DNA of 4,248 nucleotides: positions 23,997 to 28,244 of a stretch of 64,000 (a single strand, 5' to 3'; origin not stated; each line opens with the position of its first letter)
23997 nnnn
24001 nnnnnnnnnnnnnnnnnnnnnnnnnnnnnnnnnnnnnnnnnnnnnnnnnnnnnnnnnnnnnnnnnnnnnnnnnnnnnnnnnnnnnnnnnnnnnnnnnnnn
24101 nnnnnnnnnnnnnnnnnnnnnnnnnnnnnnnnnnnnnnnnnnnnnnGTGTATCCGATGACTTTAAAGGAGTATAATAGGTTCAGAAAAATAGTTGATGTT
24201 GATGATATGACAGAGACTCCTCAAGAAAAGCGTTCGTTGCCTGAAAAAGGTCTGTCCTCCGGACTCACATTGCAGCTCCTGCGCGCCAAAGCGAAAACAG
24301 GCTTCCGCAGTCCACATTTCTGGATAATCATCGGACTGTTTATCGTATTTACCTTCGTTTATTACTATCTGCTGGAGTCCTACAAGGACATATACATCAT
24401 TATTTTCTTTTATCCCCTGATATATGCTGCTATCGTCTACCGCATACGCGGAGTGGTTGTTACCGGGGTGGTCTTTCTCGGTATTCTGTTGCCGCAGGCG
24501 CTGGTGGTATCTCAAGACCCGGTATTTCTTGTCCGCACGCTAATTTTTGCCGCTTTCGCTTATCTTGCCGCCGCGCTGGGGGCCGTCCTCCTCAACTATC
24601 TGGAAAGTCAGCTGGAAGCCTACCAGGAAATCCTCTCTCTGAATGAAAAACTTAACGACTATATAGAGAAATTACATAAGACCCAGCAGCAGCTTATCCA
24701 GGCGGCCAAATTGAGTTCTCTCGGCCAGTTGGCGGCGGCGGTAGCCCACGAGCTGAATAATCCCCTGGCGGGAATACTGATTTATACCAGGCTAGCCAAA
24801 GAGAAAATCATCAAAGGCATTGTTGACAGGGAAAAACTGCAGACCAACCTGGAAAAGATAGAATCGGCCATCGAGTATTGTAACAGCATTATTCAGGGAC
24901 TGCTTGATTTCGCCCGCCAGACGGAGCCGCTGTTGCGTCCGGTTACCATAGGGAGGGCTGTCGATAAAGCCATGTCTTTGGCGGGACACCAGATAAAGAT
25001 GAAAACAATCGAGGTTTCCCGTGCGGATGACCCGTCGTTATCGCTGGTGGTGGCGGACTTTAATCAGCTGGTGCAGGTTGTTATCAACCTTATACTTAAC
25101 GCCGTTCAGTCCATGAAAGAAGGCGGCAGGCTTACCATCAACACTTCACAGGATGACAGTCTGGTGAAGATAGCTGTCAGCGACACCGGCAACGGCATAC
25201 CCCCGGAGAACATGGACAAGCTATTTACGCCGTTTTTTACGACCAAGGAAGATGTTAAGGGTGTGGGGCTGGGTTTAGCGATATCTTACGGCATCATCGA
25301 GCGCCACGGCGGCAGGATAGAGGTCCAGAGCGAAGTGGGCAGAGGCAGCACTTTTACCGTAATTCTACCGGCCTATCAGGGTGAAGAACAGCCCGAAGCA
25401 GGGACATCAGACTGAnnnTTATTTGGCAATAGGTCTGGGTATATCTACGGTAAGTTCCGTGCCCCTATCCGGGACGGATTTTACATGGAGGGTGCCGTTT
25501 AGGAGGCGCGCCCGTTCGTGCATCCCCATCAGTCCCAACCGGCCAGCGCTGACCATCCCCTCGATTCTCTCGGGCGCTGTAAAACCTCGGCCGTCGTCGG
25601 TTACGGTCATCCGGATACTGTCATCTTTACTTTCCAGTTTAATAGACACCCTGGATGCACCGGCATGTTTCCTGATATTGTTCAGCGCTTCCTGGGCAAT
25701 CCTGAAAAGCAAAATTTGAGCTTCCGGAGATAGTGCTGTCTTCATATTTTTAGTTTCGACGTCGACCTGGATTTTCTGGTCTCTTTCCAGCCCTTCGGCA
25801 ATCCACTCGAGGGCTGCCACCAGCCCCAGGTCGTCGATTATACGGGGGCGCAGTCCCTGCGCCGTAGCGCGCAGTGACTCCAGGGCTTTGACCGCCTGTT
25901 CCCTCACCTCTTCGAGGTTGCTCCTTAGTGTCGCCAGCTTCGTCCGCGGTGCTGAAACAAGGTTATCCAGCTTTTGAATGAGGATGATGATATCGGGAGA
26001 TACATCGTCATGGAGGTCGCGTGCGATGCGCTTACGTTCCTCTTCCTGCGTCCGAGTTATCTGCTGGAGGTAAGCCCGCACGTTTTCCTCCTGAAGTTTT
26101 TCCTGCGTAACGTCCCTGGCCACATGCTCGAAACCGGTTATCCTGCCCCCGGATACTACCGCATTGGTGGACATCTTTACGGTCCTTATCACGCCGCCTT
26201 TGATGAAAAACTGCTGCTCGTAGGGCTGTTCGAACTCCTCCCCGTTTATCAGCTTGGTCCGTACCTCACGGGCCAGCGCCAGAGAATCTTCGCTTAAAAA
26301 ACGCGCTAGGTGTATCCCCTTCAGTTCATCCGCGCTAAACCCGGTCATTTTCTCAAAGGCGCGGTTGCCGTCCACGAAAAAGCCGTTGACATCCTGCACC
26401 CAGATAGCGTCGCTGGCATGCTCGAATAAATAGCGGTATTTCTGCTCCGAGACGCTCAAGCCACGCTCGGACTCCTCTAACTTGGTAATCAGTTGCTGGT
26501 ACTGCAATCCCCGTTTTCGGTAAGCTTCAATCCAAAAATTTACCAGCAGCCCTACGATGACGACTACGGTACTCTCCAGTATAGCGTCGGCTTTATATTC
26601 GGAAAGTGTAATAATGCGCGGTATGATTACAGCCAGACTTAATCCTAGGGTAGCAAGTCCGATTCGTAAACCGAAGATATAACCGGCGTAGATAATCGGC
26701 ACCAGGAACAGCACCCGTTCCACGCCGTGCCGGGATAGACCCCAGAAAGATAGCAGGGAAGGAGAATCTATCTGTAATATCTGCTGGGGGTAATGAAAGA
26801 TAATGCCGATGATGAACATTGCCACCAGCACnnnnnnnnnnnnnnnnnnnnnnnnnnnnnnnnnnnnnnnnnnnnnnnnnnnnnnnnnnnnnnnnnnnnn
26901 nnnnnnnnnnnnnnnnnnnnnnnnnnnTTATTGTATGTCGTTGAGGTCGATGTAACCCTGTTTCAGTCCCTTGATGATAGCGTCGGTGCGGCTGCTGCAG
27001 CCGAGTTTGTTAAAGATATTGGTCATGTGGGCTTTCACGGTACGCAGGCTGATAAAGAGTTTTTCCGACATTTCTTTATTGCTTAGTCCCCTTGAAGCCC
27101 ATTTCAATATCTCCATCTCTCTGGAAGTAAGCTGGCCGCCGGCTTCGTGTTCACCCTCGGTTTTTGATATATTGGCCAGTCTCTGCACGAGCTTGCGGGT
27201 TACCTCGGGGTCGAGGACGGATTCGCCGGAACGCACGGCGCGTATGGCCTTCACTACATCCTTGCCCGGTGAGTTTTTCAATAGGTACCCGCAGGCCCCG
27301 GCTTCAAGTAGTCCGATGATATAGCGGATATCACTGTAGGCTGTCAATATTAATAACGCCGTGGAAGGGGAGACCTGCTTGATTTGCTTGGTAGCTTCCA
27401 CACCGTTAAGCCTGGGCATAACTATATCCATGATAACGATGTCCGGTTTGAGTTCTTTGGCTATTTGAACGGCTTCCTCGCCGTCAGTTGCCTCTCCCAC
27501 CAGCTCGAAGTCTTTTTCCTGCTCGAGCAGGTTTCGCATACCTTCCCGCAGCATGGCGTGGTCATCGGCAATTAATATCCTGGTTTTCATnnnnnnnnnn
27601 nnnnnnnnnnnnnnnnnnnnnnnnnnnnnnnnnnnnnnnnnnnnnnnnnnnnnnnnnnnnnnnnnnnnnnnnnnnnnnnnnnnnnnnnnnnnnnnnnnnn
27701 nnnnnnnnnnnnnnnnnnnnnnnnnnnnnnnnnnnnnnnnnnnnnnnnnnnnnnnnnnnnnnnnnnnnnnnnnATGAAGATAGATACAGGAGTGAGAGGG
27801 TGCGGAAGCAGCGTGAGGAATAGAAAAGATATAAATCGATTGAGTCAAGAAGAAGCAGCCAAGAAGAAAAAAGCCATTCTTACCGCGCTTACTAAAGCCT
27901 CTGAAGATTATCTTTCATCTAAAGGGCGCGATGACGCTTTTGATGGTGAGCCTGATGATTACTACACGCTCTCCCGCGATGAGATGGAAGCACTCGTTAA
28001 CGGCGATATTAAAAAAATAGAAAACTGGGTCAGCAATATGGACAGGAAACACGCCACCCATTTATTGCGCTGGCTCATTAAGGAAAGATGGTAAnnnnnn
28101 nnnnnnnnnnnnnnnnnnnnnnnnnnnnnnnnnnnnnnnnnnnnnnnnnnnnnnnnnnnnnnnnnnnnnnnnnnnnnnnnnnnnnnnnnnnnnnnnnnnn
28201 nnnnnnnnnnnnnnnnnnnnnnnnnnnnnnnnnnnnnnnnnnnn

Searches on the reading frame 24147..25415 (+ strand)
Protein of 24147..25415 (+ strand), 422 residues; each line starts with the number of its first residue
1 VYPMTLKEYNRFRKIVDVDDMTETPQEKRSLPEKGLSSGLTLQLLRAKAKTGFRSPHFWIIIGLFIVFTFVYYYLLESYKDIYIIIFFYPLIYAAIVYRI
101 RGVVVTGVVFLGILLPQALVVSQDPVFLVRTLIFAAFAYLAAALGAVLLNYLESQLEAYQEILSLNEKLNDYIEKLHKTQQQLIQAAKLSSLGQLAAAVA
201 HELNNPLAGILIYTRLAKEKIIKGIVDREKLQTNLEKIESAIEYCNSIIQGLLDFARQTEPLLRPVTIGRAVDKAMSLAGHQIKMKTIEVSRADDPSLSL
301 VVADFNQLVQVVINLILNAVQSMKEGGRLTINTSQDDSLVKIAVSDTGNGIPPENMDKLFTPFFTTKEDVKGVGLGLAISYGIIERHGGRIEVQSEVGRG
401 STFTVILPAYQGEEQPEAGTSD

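Call 3: search_protein_families(library=pfam, proteins=[window:24147-25415:+], max_evalue=0.001)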
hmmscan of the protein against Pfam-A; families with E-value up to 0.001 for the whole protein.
window:24147-25415:+ (422 aa): 4 families
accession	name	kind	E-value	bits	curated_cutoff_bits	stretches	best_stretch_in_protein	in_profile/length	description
PF02518.31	HATPase_c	-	7.5e-28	97.6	26.4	1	304-409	2-109/111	Histidine kinase-, DNA gyrase B-, and HSP90-like ATPase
PF00512.31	HisKA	-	1.7e-15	57.2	26.9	1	192-259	2-64/66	His Kinase A (phospho-acceptor) domain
PF14501.12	HATPase_c_5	-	0.00055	20.3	22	0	308-396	6-91/102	GHKL domain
PF16214.10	AC_N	-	0.00078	19.2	30.9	0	78-162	282-368/415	Adenylyl cyclase N-terminal extracellular and transmembrane region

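Call 4: search_protein_families(library=ncbifam, proteins=[window:24147-25415:+], max_evalue=0.001)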
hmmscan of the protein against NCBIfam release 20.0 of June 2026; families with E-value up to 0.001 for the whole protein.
window:24147-25415:+ (422 aa): 85 families (the best 25 are shown)
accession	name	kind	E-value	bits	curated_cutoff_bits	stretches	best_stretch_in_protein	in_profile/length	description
NF008468.0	PRK11360.1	equivalog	3.8e-63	213.8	646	1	176-415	380-614/616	two-component system sensor histidine kinase AtoS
NF007688.0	PRK10364.1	equivalog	1.6e-52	178.8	479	1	172-410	226-452/460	two-component system sensor histidine kinase ZraS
NF038348.1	T2SS_HK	subfamily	1.2e-48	165.9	450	2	236-408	403-572/574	histidine kinase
NF052574.1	HisKinEspCMyxo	equivalog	2.4e-47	161.6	1200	1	176-415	401-643/785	serine histidine kinase EspC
NF010411.0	PRK13837.1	equivalog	1.5e-46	158.9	647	1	179-417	437-684/828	two-component system VirA-like sensor kinase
NF047466.1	hybrid_RR_LvrB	exception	2.5e-41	142.1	500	1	177-409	137-376/377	hybrid histidine kinase/response regulator LvrB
NF052573.1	HisKinEspAMyxo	equivalog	1.1e-40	139.5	1400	1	177-414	369-616/755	serine histidine kinase EspA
NF041777.1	sens_FixL_Rhizob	equivalog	2.3e-40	138.7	850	1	175-411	245-483/485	sensor protein FixL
NF010076.0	PRK13557.1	subfamily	3.4e-39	134.7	631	1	178-418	149-403/540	histidine kinase famiy protein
NF046020.1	HisKinCckABruc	equivalog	4.4e-39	134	1000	1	179-417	467-715/868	cell cycle histidine kinase CckA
NF053867.1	SprKinKinDBac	equivalog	2.7e-37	128.4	775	1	179-409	271-497/500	sporulation kinase KinD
NF047794.1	HisKinPtgB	equivalog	1.2e-36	126.2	1000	1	160-401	409-647/656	two-component system sensor histidine kinase PgtB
NF046044.1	PnpS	equivalog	3.4e-35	121.8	400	1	197-408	175-390/390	two-component system histidine kinase PnpS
NF006800.0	PRK09303.1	equivalog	7.3e-34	117.3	342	1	167-414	128-382/383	histidine kinase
NF046026.1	HisKinCckACaul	equivalog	3.9e-33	114.5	1000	1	177-418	287-541/678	cell cycle histidine kinase CckA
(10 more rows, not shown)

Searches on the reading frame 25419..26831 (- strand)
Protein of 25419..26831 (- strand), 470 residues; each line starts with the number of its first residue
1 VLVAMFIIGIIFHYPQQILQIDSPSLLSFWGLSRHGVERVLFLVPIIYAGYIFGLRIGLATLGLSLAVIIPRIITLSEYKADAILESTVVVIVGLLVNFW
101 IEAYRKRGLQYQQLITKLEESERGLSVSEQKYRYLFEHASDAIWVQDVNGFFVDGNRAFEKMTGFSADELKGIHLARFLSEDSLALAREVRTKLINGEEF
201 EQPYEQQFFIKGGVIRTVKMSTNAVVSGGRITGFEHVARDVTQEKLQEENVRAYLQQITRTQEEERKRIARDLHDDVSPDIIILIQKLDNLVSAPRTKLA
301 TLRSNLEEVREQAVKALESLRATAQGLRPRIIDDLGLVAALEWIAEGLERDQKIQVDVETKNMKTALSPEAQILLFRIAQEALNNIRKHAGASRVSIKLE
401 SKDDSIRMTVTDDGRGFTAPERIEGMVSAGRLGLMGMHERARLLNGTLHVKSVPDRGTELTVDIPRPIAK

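Call 3: search_protein_families(library=pfam, proteins=[window:25419-26831:-], max_evalue=0.001)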
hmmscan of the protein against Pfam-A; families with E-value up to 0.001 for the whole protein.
window:25419-26831:- (470 aa): 7 families
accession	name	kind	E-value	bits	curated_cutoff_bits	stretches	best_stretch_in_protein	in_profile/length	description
PF02518.31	HATPase_c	-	8.9e-15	55.5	26.4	1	372-467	3-110/111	Histidine kinase-, DNA gyrase B-, and HSP90-like ATPase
PF00989.32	PAS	-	1.5e-12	47.9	22.6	1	131-241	2-113/113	PAS fold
PF07730.19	HisKA_3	-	3.1e-11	44.1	24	1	265-330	1-66/68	Histidine kinase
PF13188.13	PAS_8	-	9.5e-09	35.3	21.8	1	131-177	2-48/65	PAS domain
PF13426.13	PAS_9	-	1.9e-07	31.7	27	1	140-243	1-103/103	PAS domain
PF08448.16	PAS_4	-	7e-07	29.9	23.1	1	136-245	1-109/110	PAS fold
PF13581.12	HATPase_c_2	-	1.3e-05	25.7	27.4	1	378-423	35-85/127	Histidine kinase-like ATPase domain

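Call 4: search_protein_families(library=ncbifam, proteins=[window:25419-26831:-], max_evalue=0.001)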
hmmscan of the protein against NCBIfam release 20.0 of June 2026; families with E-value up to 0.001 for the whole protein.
window:25419-26831:- (470 aa): 20 families
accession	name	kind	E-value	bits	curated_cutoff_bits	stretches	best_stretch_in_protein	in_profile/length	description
NF052443.1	SensHisKinMctS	equivalog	1.4e-50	172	700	1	241-468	226-450/457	two-component system sensor histidine kinase MctS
NF008649.0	PRK11644.1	equivalog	1.3e-36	126.4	408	1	251-466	289-496/499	signal transduction histidine-protein kinase/phosphatase UhpB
NF052531.1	Strep_LiaS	equivalog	3e-28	99.1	450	1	244-465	112-326/328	envelope stress sensor histidine kinase LiaS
TIGR00229.1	sensory_box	domain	2.1e-23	82.8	22.9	1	128-250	3-125/126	PAS domain S-box protein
NF008184.0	PRK10935.1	equivalog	2.2e-22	79.5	553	1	264-466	362-559/565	nitrate/nitrite two-component system sensor histidine kinase NarQ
NF007896.0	PRK10600.1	equivalog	1.6e-21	76.6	578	1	264-463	389-582/598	nitrate/nitrite two-component system sensor histidine kinase NarX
NF047786.1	his_kin_MadS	equivalog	5.3e-21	75.2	500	1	239-465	202-434/434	MadS family sensor histidine kinase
NF047322.1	HK_morpho_MacS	equivalog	2.8e-20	72.8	300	1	259-465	176-367/367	MacS family sensor histidine kinase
NF047874.1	MASE3_PAS_HK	subfamily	7.3e-12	44.8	560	1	110-265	245-395/655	MASE3 domain-containing sensor histidine kinase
NF046044.1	PnpS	equivalog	5.4e-07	29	400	0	109-248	34-167/390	two-component system histidine kinase PnpS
NF008468.0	PRK11360.1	equivalog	1.3e-06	27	646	1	133-252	271-388/616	two-component system sensor histidine kinase AtoS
NF008302.0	PRK11091.1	equivalog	5.1e-05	21.6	838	0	114-252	139-277/779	aerobic respiration two-component sensor histidine kinase ArcB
NF008298.1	PRK11086.1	subfamily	6.9e-05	21.5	520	1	380-466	433-525/529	DcuS/MalK family sensor histidine kinase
NF041947.1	LuxQ_Vibrio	equivalog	0.00018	19.6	1200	0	337-465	550-695/843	quorum-sensing autoinducer 2 sensor kinase/phosphatase LuxQ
NF007298.0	PRK09776.1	equivalog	0.00021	19.3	1135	1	121-259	293-432/1111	diguanylate cyclase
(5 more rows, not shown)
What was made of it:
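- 25419..26831 (-): PAS + HisKA_3 histidine kinase HK2 (MctS/UhpB-like, below cutoff), paired with the NarL-type regulator. Calls 3, 4.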

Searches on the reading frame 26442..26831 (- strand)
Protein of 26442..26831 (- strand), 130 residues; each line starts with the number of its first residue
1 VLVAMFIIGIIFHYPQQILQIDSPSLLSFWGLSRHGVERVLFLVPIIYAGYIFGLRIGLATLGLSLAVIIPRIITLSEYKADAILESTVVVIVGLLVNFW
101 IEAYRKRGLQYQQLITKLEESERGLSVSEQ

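Call 57: search_protein_families(library=pfam, proteins=[window:26442-26831:-], max_evalue=10)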
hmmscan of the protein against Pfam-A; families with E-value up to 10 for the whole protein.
seq(130 aa): 1 family
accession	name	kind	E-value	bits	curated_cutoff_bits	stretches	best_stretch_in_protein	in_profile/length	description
PF13493.11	DUF4118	-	0.17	12.1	28.4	1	40-109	29-102/107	Domain of unknown function (DUF4118)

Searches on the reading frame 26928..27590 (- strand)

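Call 3: search_protein_families(library=pfam, proteins=[window:26928-27590:-], max_evalue=0.001)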
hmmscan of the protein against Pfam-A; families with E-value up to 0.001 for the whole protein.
window:26928-27590:- (220 aa): 2 families
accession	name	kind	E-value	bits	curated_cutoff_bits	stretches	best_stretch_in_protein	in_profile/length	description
PF00072.30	Response_reg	-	2.2e-29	102.3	30.2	1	5-117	1-111/111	Response regulator receiver domain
PF00196.25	GerE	-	2.3e-21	75.6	23.5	1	153-206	2-55/57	Bacterial regulatory proteins, luxR family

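Call 4: search_protein_families(library=ncbifam, proteins=[window:26928-27590:-], max_evalue=0.001)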
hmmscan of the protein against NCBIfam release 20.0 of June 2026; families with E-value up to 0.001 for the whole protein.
window:26928-27590:- (220 aa): 113 families (the best 25 are shown)
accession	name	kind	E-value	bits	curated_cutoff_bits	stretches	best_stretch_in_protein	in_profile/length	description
NF047785.1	respo_reg_MadR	equivalog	8.6e-51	172.3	300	1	4-214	2-209/209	MadR family response regulator transcription factor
NF007935.0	PRK10651.1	equivalog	1.6e-46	158.2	250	1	3-206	7-208/216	two-component system response regulator NarL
NF052445.1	RespRegMctR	equivalog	1.1e-44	152.4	300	1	4-205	3-196/205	two-component system response regulator MctR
NF011896.0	PRK15369.1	equivalog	1.5e-43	148.9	242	1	2-200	3-196/211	two component system response regulator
NF007708.0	PRK10403.1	equivalog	2.8e-41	141.3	343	1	4-210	8-210/215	nitrate/nitrite response regulator protein NarP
NF007018.1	PRK09483.1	equivalog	1.2e-40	139.5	280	1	5-206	4-201/217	UvrY/SirA/GacA family response regulator transcription factor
NF007403.0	PRK09935.1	equivalog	3.8e-31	108.3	271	1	3-203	4-199/210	fimbria biosynthesis transcriptional regulator FimZ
NF007419.0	PRK09958.1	equivalog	7.4e-29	100.8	251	1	6-203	4-193/204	acid-sensing system DNA-binding response regulator EvgA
NF041367.1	CheY_Halo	equivalog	9.6e-26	90.4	200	1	5-119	1-113/114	chemotaxis protein CheY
NF001965.0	PRK00742.1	subfamily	8.9e-24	84.3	293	1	1-110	2-110/357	chemotaxis-specific protein-glutamate methyltransferase CheB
NF009206.0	PRK12555.1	subfamily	3e-22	79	342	1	4-101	2-100/340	chemotaxis-specific protein-glutamate methyltransferase CheB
NF007685.0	PRK10360.1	equivalog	3.1e-22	79.3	258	1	5-201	4-185/196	response regulator transcription factor UhpA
NF041830.1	RR_TF_ErdR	exception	5.9e-22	78.4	390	1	4-206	3-203/213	response regulator transcription factor ErdR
NF008677.0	PRK11697.1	equivalog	8.1e-20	71.2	246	1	4-141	3-136/238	two-component system response regulator BtsR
NF007505.1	PRK10100.1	equivalog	1.6e-18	67.1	250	1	105-205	99-196/204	biofilm master transcriptional regulator CsgD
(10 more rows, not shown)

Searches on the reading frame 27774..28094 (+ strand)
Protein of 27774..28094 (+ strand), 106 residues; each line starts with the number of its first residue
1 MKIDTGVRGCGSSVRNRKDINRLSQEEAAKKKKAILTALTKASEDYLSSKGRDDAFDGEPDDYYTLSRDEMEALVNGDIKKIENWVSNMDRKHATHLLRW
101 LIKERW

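Call 3: search_protein_families(library=pfam, proteins=[window:27774-28094:+], max_evalue=0.001)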
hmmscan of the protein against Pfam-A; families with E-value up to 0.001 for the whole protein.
window:27774-28094:+ (106 aa): 0 families

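Call 4: search_protein_families(library=ncbifam, proteins=[window:27774-28094:+], max_evalue=0.001)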
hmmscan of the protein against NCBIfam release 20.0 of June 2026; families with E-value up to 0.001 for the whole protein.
window:27774-28094:+ (106 aa): 0 families

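Call 57: search_protein_families(library=pfam, proteins=[window:27774-28091:+], max_evalue=10)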
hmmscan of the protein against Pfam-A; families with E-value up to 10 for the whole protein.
seq(106 aa): 1 family
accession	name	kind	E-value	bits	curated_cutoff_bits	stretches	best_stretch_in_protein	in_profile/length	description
PF10945.13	CBP_BcsR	-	0.19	11.9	25.2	1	54-70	10-26/41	Cellulose biosynthesis protein BcsR-like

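Call 66: find_homologous_proteins(query=window:27774-28091:+, max_evalue=0.001)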
Query window:27774-28091:+ (106 aa): 85 proteins with E <= 0.001 among 90 candidates.
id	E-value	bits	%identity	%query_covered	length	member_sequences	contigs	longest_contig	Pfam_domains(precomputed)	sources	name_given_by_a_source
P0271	3.6e-55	203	88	100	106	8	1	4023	-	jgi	jgi:hypothetical protein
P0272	4.9e-54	199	88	100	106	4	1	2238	-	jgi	jgi:hypothetical protein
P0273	1.8e-50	188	86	94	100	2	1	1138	-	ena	-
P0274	2.6e-43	165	83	88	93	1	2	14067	-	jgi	jgi:hypothetical protein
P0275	5.2e-43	164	82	89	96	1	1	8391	-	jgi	jgi:hypothetical protein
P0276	1.3e-42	162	82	88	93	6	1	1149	-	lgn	-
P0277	6.7e-42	160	81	88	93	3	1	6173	-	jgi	-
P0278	1.2e-41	159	86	85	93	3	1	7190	-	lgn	-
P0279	2.8e-40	155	71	96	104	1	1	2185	-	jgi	jgi:hypothetical protein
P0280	8.4e-40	153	72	100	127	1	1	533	-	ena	-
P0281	1.1e-39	153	73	94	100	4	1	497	-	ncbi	-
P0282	2.6e-39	152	70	94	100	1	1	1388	-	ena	-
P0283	1.3e-38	149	81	88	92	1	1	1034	-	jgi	jgi:hypothetical protein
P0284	7.2e-37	144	71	94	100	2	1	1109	-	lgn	-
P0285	8.3e-37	144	75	86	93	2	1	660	-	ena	-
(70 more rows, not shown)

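Call 70: search_protein_families(library=ncbifam, proteins=[window:27774-28091:+], max_evalue=1)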
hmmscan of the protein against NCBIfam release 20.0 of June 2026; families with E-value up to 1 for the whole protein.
window:27774-28091:+ (106 aa): 3 families
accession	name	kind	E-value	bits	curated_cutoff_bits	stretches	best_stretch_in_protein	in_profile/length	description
NF003146.0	PRK04081.1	equivalog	0.0038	16.6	194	1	5-92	22-112/207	hypothetical protein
NF038399.1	NH_RiPP_Os17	domain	0.07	13.2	40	1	64-90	33-59/63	Os1348 family NHLP clan protein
NF047981.1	RC1041_fam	subfamily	0.093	12.5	90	1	21-39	10-28/57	RC1041 family protein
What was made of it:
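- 27774..28094 (+): Small conserved ORF (106 aa, or 93 aa from the GTG at 27813). Undescribed helical module, distantly NHLP-clan-like, that accompanies acs. NHLP-clan Os1348 model at E = 3.8e-7, below cutoff, on an FNT tail (call 70).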

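Call 73: predict_structure(alignment_id=A3)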
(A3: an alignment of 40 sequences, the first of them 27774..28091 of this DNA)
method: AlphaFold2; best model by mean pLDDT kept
length: 106 residues; sequences in the alignment: 40
mean_pLDDT: 64.8   pTM: 0.31
mean pLDDT of the five models: 64.8, 64.2, 63.9, 62.7, 61.6
residues with pLDDT >= 90: 0; 70-90: 47; 50-70: 37; < 50: 22
segments of 3 or more residues with pLDDT < 50: 7-9, 49-55, 57-59
pLDDT, mean of each block of 10 residues (from residue 1): 49 49 57 75 57 48 69 82 82 80 66
secondary structure, 60 per line:
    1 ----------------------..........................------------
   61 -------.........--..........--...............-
elements in order: H23-48 H68-76 H79-88 H91-105
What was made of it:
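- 27774..28094 (+): AF2 model with four helices, pLDDT 65 (call 73).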

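Call 77: fold_search(model_id=the predicted structure, library=pdb)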
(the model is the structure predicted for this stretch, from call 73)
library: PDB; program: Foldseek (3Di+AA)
matches with E <= 10: 9; with E <= 0.001: 0
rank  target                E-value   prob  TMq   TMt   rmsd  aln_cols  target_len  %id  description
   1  3zdm_A                7.0e+00  0.06  0.20  0.29   7.2        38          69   21  Crystal structure of the Sgt2 N domain and the Get5 UBL domain complex (released 2013-10-02)
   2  9fyx_b                7.0e+00  0.04  0.22  0.04  14.9        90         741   10  Influenza A/H7N9 polymerase pre-cleavage cap-snatching complex (released 2025-07-16)
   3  9igy_A                7.6e+00  0.08  0.18  0.12   5.5        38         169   18  Structure of a Chimeric Protein Composed of the SNX5 PhoX Domain and the N-terminal domain of NCOA7-AS,crystal form II (released 2026-01-28)
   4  9g0a_b                7.6e+00  0.04  0.23  0.04  14.7        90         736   13  Influenza A/H7N9 polymerase post-cleavage cap-snatching complex (released 2025-07-16)
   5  9bh5_Ci               7.6e+00  0.03  0.25  0.25  15.5       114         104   14  High-resolution C. elegans 80S ribosome structure - class 1 (released 2024-09-04)
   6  9a7e_B                8.1e+00  0.04  0.22  0.14  12.0        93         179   12  Integrative model of CLPC-YPIB by crosslinking MS and deep learning (released 2024-09-18)
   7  6n5x                  8.7e+00  0.07  0.18  0.12   5.5        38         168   18  Crystal structure of the SNX5 PX domain in complex with the CI-MPR (space group P212121 - Form 1) (released 2019-09-18)
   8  2lxb_MODEL_1_A        8.7e+00  0.04  0.21  0.28   7.3        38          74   18  Solution structure of the Sgt2 homodimerization domain (released 2012-11-21)
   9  9igy_C                9.3e+00  0.07  0.19  0.13   5.3        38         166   18  Structure of a Chimeric Protein Composed of the SNX5 PhoX Domain and the N-terminal domain of NCOA7-AS,crystal form II (released 2026-01-28)
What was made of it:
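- Tried and rejected: (7) Fold search of the small-ORF model found nothing (best E = 7; call 77).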
